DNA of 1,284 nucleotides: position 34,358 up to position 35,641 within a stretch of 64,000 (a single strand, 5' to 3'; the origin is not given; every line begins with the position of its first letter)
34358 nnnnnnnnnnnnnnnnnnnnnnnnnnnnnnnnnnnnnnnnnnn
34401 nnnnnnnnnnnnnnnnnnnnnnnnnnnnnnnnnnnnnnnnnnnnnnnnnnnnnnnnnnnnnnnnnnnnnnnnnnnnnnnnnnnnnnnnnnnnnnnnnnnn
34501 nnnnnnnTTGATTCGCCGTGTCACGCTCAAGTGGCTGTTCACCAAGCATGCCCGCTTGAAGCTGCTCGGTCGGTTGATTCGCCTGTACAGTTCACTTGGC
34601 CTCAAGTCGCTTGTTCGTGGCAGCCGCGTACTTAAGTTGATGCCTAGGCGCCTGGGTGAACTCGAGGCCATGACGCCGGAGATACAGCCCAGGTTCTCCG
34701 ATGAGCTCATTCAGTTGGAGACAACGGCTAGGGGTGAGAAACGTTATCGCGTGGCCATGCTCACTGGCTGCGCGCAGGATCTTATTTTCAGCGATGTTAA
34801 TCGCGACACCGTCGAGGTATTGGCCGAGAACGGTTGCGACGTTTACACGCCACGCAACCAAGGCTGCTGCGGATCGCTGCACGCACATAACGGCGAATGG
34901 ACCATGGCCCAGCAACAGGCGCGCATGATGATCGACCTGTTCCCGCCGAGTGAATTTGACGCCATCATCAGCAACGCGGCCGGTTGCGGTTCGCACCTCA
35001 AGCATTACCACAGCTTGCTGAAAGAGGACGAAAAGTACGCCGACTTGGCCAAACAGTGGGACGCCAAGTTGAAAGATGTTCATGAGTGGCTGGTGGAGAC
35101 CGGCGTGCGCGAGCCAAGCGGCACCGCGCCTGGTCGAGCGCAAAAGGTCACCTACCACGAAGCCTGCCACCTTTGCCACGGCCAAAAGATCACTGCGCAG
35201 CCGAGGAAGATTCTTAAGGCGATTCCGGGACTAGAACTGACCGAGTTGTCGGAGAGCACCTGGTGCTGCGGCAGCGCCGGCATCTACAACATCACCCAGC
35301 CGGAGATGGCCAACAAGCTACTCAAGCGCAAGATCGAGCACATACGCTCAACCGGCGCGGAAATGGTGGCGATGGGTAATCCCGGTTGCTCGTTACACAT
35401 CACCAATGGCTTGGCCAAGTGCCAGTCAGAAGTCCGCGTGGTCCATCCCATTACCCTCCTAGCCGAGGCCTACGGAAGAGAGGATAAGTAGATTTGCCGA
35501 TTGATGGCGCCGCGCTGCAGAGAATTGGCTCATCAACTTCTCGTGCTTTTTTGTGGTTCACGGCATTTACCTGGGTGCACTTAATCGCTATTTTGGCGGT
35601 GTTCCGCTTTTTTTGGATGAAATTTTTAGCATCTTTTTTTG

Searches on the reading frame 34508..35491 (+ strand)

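Call 57: search_protein_families(library=pfam, max_evalue=0.000001, proteins=[window:34508-35491:+])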
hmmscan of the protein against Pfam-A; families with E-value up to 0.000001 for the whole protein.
window:34508-35491:+ (327 aa): 1 family
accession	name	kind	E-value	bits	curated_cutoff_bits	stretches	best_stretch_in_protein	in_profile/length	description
PF02754.22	CCG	-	1.9e-34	118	20.6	2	214-298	1-84/85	Cysteine-rich domain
